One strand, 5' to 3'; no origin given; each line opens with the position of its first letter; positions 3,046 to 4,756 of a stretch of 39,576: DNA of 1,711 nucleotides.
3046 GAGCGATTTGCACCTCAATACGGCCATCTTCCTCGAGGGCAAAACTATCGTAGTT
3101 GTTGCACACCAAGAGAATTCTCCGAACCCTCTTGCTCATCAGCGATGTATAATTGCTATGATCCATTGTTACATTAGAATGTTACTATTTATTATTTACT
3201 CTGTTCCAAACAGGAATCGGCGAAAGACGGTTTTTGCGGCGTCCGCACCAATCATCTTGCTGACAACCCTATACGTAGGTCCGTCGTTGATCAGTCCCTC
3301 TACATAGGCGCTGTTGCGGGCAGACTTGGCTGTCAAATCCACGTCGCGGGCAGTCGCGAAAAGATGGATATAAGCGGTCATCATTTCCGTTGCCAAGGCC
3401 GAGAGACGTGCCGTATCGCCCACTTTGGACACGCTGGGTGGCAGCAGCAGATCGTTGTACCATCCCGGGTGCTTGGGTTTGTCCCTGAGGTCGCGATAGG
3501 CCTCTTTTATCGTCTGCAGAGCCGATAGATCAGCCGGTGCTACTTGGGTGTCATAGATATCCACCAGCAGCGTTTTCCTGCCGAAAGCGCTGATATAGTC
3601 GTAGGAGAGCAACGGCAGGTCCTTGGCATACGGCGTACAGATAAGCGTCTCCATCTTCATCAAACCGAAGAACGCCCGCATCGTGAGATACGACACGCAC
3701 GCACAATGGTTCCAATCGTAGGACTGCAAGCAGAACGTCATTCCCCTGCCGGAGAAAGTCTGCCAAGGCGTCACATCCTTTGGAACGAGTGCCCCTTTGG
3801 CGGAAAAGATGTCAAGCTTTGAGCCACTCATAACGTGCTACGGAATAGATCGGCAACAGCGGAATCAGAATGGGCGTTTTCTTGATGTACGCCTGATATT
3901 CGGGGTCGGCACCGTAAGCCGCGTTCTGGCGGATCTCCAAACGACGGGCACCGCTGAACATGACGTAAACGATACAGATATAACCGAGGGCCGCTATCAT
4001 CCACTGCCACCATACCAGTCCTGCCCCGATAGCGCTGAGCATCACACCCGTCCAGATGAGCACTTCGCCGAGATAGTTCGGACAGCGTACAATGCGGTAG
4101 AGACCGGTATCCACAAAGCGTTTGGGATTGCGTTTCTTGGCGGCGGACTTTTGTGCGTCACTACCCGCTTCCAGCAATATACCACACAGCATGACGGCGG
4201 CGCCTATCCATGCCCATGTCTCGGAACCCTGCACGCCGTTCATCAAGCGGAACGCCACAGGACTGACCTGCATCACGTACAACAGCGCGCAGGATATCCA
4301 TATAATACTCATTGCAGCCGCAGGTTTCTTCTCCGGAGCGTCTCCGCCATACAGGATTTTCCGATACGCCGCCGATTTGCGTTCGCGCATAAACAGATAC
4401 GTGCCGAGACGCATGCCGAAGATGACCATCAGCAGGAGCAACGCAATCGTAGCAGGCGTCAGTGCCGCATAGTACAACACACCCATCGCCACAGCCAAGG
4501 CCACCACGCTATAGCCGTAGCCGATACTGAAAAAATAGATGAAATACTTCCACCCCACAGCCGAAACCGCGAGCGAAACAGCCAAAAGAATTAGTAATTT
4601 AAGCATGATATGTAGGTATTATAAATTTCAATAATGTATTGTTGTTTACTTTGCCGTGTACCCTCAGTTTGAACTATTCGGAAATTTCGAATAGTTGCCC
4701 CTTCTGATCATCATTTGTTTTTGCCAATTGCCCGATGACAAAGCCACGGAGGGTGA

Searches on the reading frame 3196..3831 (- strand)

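Call 3: search_protein_families(library=pfam, proteins=[window:3196-3831:-], max_evalue=0.1)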
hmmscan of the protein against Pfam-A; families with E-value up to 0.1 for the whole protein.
window:3196-3831:- (211 aa): 1 family
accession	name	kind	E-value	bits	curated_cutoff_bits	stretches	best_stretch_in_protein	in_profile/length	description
PF05996.17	Fe_bilin_red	-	0.037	14.1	31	1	62-208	66-227/228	Ferredoxin-dependent bilin reductase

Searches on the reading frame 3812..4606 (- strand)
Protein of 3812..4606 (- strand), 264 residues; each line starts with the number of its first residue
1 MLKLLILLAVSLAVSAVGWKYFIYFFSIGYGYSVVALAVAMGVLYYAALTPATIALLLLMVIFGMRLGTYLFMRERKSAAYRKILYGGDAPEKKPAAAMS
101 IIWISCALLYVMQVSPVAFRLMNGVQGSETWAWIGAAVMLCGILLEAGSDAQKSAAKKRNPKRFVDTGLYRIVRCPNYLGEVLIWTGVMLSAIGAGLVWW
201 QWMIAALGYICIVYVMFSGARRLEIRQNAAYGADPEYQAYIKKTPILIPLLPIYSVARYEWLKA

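Call 3: search_protein_families(library=pfam, proteins=[window:3812-4606:-], max_evalue=0.1)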
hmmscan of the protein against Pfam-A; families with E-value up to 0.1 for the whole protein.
window:3812-4606:- (264 aa): 5 families
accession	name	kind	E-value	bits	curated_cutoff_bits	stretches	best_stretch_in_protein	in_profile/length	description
PF06966.17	DUF1295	-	1.2e-32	113.8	20.4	1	31-244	19-235/235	Protein of unknown function (DUF1295)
PF02544.21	Steroid_dh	-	4.6e-06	27.1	22.6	1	101-193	5-105/150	3-oxo-5-alpha-steroid 4-dehydrogenase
PF04140.19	ICMT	-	0.00021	22.1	24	1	145-218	17-83/95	Isoprenylcysteine carboxyl methyltransferase (ICMT) family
PF04191.18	PEMT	-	0.018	15.9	25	1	162-194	40-72/105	Phospholipid methyltransferase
PF05992.17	SbmA_BacA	-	0.033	14.1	24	1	43-94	163-214/315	SbmA/BacA-like family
